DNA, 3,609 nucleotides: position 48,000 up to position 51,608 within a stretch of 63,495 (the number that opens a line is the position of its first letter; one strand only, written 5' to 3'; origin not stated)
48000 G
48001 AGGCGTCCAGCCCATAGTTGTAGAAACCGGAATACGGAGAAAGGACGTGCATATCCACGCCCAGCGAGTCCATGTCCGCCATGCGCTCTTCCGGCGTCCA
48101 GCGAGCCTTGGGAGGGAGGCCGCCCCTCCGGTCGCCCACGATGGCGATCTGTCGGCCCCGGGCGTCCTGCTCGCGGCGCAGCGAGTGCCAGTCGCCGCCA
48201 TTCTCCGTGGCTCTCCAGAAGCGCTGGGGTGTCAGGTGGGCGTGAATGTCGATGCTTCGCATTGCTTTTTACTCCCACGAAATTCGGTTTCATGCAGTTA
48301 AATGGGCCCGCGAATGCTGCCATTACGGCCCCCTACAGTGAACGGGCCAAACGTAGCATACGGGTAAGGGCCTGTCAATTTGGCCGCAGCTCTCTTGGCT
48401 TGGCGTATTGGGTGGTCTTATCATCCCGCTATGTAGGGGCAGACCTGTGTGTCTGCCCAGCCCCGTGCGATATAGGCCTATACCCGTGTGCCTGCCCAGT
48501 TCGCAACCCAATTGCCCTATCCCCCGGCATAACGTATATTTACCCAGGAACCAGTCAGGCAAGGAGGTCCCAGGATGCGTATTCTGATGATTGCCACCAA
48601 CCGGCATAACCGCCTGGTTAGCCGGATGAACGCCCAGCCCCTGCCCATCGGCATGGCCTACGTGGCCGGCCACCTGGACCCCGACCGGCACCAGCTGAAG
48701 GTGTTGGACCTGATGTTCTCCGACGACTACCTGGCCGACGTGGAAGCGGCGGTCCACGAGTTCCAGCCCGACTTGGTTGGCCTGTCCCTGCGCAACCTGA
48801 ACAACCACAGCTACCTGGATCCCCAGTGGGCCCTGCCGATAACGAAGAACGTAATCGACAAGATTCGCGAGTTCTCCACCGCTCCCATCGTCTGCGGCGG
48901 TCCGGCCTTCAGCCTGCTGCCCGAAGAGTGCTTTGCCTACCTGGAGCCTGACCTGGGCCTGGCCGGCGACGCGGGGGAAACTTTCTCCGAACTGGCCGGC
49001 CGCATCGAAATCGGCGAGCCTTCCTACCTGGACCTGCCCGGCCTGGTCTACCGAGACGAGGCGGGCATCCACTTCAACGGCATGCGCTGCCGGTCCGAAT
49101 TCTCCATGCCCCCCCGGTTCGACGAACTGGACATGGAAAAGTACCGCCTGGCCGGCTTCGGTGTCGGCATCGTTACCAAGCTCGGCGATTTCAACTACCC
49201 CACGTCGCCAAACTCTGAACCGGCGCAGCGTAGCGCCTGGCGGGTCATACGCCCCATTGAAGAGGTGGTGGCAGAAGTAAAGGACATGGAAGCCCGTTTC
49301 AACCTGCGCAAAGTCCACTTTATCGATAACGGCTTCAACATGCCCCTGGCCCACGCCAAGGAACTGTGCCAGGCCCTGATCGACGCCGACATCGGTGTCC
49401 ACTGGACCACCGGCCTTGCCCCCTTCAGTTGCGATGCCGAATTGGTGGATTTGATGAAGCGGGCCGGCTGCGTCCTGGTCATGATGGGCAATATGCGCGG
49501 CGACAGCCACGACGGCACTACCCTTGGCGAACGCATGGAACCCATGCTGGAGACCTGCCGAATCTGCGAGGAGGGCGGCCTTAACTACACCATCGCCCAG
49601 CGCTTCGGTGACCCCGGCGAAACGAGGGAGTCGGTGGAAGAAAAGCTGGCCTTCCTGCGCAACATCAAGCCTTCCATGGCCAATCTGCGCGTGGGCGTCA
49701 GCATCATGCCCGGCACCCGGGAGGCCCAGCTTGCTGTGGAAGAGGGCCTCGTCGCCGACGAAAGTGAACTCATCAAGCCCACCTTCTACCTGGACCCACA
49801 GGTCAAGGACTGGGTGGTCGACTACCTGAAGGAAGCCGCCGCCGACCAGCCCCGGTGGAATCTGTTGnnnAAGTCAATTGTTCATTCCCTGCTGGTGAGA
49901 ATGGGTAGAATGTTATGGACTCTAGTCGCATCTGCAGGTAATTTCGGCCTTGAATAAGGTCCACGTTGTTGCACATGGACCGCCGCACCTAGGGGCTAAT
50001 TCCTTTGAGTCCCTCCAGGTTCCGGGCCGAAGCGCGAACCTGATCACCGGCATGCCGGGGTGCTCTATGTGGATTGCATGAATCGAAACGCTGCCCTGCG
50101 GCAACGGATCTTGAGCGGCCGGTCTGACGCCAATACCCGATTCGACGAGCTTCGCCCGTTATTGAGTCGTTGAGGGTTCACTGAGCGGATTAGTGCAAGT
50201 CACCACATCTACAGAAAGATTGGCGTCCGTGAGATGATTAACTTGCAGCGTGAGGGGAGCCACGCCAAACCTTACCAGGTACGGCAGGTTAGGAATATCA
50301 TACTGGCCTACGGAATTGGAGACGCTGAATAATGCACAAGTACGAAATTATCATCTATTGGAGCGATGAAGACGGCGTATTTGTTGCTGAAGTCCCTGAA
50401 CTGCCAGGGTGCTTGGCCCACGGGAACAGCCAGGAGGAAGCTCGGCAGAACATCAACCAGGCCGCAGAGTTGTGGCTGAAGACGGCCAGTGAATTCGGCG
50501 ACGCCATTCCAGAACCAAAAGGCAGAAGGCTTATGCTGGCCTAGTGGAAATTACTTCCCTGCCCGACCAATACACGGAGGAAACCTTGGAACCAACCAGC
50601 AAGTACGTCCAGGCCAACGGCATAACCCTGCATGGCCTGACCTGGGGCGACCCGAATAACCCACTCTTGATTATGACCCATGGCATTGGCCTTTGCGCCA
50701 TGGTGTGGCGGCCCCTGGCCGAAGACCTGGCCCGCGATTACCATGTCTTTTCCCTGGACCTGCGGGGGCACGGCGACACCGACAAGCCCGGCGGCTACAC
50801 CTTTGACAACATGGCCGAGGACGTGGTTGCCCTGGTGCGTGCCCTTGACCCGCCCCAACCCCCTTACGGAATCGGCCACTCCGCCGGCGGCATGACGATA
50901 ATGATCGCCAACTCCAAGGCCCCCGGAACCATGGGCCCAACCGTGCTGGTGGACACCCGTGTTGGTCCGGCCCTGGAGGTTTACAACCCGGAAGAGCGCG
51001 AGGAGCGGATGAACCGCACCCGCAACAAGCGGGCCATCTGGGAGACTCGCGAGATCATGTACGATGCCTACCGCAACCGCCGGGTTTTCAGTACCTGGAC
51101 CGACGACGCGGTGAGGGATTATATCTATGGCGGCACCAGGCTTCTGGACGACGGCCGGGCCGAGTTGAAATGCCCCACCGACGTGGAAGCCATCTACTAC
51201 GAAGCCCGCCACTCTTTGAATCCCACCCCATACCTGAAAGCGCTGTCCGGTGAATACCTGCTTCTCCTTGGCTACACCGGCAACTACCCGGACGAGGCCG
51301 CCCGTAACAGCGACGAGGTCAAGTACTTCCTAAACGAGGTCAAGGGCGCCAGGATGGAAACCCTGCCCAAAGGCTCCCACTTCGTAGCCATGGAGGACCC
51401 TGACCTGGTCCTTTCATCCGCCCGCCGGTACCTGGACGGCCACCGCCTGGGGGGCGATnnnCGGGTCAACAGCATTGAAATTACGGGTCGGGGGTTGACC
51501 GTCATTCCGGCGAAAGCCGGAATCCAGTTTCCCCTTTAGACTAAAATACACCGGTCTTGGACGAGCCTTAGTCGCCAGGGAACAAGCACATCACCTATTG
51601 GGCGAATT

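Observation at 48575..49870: Intact cobalamin-binding radical-SAM-fold protein that has lost the whole CxxxCxxC motif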

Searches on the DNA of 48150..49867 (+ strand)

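Call 38: search_rna_families(sources=[L044, L047, L025, L038, L039, L040, L041, L042, L058, L052, L048, L037], threshold=gathering)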
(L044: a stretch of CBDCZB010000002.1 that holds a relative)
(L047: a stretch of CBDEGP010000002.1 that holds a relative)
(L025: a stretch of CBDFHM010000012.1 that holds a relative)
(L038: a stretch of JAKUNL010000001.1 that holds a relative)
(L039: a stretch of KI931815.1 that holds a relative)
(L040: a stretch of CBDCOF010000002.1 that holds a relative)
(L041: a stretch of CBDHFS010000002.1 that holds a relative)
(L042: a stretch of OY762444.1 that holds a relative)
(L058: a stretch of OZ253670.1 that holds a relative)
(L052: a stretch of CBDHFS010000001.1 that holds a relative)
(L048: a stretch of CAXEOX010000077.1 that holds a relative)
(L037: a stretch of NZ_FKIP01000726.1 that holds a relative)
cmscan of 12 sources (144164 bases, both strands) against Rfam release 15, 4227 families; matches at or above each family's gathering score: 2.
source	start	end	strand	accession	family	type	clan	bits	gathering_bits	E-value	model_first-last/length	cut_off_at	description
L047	5692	5885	+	RF00174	Cobalamin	Cis-reg; riboswitch;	CL00101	113.5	31.5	2.5e-27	1-189/189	no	Cobalamin riboswitch aptamer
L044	5692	5887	+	RF00174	Cobalamin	Cis-reg; riboswitch;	CL00101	112.9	31.5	3.9e-27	1-189/189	no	Cobalamin riboswitch aptamer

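Call 39: search_rna_families(source=window, start=48150, end=48700, threshold=evalue, max_evalue=10)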
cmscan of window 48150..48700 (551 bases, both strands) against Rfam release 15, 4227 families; matches with E-value up to 10: 2.
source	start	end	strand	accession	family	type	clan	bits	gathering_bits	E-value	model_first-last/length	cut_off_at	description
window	48473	48525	-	RF02040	HOTTIP_1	Gene; lncRNA;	-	14.4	50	1.5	1-57/57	no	HOXA transcript at the distal tip, conserved region 1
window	48652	48686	-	RF02180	ST7-AS1_2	Gene; lncRNA;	-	10.7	50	9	73-110/110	no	ST7 antisense RNA 1 conserved region 2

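Call 51: search_rna_families(sources=[L061, L062, L064, L003, L012, L019, L030, L045, L054, L059, L027], threshold=gathering)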
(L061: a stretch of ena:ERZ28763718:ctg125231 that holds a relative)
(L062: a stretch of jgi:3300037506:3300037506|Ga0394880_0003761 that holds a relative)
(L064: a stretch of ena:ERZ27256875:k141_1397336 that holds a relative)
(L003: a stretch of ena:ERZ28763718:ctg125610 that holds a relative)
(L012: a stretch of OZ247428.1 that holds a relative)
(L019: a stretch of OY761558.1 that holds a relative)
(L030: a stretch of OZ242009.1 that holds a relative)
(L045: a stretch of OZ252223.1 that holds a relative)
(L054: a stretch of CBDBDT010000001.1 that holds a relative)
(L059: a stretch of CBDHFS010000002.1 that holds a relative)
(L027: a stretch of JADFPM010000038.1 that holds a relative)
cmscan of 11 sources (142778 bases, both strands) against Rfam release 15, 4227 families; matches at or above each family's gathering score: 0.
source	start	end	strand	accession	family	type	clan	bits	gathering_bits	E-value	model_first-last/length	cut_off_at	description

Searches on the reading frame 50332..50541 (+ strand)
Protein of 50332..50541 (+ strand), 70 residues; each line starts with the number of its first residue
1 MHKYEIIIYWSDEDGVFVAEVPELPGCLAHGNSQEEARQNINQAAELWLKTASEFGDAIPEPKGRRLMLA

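Call 32: search_protein_families(library=pfam, proteins=[window:50332-50541:+], max_evalue=0.001)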
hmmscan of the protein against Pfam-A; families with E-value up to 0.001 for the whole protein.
window:50332-50541:+ (70 aa): 2 families
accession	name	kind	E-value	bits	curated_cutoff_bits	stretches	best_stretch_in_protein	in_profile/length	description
PF15919.11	HicB_lk_antitox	-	2.2e-10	41.2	27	1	4-63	1-59/123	HicB_like antitoxin of bacterial toxin-antitoxin system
PF21748.3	UPF0150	-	3.8e-10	40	27.3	1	12-60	16-64/64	UPF0150-like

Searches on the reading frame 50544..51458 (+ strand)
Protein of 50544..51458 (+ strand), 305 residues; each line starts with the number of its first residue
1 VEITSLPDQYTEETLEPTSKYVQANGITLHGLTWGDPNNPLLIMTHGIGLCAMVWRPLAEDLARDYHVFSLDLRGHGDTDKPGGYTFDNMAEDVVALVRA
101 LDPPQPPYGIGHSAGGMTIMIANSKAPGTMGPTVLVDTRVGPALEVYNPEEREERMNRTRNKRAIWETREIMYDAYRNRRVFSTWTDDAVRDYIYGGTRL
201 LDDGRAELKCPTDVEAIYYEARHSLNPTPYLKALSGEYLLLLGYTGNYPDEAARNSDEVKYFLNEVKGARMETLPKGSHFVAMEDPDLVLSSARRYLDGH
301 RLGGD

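Call 32: search_protein_families(library=pfam, proteins=[window:50544-51458:+], max_evalue=0.001)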
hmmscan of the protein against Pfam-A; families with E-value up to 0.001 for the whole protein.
window:50544-51458:+ (305 aa): 4 families
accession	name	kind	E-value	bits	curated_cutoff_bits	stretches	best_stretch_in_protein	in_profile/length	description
PF12697.13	Abhydrolase_6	-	4.2e-21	77.1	26.3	1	42-289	1-214/217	Alpha/beta hydrolase family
PF00561.26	Abhydrolase_1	-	6.7e-18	65.7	25.8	1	40-138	1-102/245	alpha/beta hydrolase fold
PF12146.15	Hydrolase_4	-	1.8e-10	40.9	27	1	40-146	5-117/239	Serine aminopeptidase, S33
PF00975.26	Thioesterase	-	4.5e-05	24.2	26.4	1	42-117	3-78/226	Thioesterase domain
